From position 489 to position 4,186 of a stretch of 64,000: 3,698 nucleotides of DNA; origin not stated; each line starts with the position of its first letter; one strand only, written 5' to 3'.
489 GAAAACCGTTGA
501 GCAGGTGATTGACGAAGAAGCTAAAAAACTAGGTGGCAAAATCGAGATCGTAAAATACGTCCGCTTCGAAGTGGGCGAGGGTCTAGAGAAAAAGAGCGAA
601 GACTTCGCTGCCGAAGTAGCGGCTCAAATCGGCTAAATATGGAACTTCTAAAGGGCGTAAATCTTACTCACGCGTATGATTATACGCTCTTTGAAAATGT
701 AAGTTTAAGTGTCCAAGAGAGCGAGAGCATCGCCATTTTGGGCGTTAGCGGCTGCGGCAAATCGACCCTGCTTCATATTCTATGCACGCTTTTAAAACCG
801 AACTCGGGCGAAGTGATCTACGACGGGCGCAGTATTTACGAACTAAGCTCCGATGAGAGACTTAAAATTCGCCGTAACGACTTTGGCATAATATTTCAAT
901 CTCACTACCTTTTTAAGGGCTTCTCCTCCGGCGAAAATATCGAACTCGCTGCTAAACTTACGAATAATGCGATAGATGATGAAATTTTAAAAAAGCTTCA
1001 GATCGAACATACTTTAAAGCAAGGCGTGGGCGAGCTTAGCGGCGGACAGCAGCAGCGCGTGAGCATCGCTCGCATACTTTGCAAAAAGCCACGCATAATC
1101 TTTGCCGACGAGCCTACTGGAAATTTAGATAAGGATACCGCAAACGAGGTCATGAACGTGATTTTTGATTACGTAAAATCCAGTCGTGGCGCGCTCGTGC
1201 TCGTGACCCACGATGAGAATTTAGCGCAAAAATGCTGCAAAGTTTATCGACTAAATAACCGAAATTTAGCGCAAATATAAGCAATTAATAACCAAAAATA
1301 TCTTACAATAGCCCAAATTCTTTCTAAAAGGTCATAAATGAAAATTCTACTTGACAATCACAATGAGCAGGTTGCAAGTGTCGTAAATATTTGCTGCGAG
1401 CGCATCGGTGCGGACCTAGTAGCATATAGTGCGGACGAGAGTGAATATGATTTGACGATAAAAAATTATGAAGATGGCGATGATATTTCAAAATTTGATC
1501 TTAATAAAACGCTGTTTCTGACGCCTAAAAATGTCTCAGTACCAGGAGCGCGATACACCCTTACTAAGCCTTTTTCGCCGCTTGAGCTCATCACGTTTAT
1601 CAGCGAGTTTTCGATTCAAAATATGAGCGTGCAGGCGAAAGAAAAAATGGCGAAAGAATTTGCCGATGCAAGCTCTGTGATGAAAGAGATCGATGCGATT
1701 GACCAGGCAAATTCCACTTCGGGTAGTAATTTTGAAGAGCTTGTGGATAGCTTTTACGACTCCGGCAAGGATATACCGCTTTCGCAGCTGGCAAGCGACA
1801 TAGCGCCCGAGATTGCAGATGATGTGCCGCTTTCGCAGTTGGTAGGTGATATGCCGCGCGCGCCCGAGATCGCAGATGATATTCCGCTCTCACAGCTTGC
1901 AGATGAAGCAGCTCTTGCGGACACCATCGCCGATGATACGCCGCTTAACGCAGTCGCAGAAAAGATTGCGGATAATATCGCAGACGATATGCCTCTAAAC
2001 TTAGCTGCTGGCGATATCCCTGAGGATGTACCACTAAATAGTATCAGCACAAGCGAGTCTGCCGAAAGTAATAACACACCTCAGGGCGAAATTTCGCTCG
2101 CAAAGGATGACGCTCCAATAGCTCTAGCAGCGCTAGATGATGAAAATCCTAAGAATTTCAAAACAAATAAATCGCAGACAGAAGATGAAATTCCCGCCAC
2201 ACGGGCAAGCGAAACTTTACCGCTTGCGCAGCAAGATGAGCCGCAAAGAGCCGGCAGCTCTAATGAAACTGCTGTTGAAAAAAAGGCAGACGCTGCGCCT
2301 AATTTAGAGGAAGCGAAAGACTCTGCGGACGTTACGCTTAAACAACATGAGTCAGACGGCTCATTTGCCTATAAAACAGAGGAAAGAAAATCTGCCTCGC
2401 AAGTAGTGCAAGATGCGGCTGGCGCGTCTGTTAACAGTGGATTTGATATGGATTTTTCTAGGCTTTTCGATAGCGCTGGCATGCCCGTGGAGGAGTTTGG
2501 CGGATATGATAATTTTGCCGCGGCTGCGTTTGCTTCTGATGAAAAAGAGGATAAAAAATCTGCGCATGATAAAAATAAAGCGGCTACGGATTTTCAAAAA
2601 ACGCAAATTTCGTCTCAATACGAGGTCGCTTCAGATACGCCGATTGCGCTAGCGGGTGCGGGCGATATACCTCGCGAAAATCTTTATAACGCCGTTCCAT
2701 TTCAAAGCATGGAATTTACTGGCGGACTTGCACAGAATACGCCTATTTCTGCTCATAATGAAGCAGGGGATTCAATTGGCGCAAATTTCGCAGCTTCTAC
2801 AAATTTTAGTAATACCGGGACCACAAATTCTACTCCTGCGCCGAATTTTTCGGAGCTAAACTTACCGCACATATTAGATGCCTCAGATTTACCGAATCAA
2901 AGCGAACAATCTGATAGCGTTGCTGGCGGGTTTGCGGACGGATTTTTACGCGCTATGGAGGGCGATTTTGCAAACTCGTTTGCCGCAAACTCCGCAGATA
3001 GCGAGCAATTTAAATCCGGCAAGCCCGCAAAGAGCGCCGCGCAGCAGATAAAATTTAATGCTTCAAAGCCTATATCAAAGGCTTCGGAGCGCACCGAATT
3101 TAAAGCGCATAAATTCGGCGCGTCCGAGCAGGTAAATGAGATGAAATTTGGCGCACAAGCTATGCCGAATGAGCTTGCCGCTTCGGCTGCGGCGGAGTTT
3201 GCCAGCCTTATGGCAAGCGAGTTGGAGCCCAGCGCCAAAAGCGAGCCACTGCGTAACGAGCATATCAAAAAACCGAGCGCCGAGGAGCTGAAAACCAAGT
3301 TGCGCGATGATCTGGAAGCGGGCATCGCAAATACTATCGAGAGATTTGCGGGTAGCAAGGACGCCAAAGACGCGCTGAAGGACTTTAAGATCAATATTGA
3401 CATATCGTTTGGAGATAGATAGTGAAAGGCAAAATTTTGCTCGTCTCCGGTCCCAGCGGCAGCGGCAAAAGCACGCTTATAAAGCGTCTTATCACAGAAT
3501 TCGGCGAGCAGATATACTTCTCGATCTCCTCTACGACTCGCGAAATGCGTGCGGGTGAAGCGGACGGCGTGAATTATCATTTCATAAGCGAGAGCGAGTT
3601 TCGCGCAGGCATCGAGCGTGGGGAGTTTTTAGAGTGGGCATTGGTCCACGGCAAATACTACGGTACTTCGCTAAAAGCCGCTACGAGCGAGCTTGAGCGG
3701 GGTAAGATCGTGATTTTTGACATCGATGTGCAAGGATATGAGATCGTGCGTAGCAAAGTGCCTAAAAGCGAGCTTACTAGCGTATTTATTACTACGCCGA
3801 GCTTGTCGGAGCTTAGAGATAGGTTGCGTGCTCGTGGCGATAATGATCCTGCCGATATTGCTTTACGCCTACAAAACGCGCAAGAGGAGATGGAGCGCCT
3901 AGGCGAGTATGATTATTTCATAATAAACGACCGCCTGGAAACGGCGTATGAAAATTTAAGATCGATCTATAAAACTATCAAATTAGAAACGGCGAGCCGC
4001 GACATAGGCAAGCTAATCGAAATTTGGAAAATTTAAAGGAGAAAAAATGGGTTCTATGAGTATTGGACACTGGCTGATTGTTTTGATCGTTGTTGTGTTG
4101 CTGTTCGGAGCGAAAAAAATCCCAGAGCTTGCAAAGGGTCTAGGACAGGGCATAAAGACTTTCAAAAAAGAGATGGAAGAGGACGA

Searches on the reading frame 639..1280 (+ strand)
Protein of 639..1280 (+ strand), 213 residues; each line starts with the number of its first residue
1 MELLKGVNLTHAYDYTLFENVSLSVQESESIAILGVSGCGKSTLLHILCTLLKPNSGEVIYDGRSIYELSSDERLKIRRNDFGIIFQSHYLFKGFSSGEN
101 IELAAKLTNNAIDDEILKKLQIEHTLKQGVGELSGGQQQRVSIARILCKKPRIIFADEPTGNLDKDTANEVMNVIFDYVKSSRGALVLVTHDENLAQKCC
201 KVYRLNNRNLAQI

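Call 26: search_protein_families(library=pfam, proteins=[window:639-1280:+])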
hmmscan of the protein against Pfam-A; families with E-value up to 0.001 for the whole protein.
window:639-1280:+ (213 aa): 4 families
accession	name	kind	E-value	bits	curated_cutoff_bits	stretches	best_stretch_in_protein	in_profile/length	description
PF00005.33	ABC_tran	-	3.6e-35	122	25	1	19-160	2-136/137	ABC transporter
PF13555.12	AAA_29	-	2.5e-05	24.4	27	1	14-56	8-50/61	P-loop containing region of AAA domain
PF02463.25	SMC_N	-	7.7e-05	22.7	40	0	29-207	25-213/220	RecF/RecN/SMC N terminal domain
PF03215.21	Rad17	-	0.00026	21.4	23.8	0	22-56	39-73/186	Rad17 P-loop domain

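Call 75: find_encoding_contigs(protein=window:639-1280:+, flank=10000, max_places=2)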
Protein window:639-1280:+ (213 aa): 22 contigs read that carry it; 2 places shown.
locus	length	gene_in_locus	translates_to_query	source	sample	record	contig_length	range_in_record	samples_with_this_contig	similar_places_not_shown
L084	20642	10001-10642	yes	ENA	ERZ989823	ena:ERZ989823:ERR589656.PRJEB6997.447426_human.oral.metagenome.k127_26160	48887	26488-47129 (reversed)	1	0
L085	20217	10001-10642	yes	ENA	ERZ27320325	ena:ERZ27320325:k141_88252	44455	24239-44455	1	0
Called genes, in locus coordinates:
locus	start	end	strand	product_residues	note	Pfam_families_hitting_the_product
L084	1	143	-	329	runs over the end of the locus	PF04055:Radical_SAM, PF06968:BATS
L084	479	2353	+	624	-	PF01134:GIDA, PF12831:FAD_oxidored (weak), PF21680:GIDA_C_1st, PF13932:SAM_GIDA_C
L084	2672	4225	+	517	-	PF00664:ABC_membrane, PF02463:SMC_N (faint), PF00005:ABC_tran, PF13304:AAA_21 (weak)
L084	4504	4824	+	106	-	PF00034:Cytochrom_C, PF13442:Cytochrome_CBB3 (weak)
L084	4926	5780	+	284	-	PF00677:Lum_binding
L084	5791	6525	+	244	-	PF02578:Cu-oxidase_4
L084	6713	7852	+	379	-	PF07969:Amidohydro_3 (weak), PF01979:Amidohydro_1, PF07969:Amidohydro_3 (weak)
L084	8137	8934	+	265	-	PF00318:Ribosomal_S2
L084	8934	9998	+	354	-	PF00889:EF_TS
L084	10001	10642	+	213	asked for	PF00005:ABC_tran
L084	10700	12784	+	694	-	-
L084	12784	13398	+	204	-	PF00625:Guanylate_kin, PF03215:Rad17 (weak), PF13191:AAA_16 (weak), PF13238:AAA_18 (weak), PF13671:AAA_33 (faint)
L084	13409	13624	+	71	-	PF02416:TatA_B_E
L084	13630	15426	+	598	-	PF03485:Arg_tRNA_synt_N, PF00133:tRNA-synt_1 (faint), PF00750:tRNA-synt_1d, PF05746:DALR_1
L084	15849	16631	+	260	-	-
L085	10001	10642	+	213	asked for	PF00005:ABC_tran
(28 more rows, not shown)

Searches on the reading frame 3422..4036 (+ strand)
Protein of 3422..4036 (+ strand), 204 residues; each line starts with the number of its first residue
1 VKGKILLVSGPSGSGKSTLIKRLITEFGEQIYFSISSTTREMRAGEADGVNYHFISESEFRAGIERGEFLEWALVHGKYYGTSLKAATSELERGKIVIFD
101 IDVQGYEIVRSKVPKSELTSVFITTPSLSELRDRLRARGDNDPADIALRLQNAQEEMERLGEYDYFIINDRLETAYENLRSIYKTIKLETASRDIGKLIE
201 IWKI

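Call 26: search_protein_families(library=pfam, proteins=[window:3422-4036:+])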
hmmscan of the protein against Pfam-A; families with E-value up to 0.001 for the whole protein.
window:3422-4036:+ (204 aa): 12 families
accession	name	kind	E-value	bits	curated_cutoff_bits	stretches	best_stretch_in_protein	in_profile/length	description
PF00625.27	Guanylate_kin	-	9.7e-47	159.4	25.2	1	3-183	2-179/182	Guanylate kinase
PF03215.21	Rad17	-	4.2e-07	30.5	23.8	1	3-97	45-137/186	Rad17 P-loop domain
PF13671.12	AAA_33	-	3.1e-06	28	27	1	6-144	2-124/143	AAA domain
PF13238.12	AAA_18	-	3.8e-06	27.8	29.4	1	7-145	2-118/128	AAA domain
PF13191.12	AAA_16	-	1.4e-05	26.1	32.6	1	4-42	25-63/167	AAA ATPase domain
PF13401.12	AAA_22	-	4.9e-05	24.1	27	1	3-36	5-33/130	AAA domain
PF00005.33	ABC_tran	-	0.00043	21.3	25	0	2-27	10-35/137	ABC transporter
PF01926.29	MMR_HSR1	-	0.00043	20.8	21.9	0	8-55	4-51/113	50S ribosome-binding GTPase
PF13555.12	AAA_29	-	0.00052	20.2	27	1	3-20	23-39/61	P-loop containing region of AAA domain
PF03193.22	RsgA_GTPase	-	0.0006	20.1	30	0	2-27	105-130/174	RsgA GTPase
PF25199.1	nSTAND_NTPase5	-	0.00075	19.8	34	0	3-26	41-64/145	Novel STAND NTPase 5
PF13173.12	AAA_14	-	0.00081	19.8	27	0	3-44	2-46/129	AAA domain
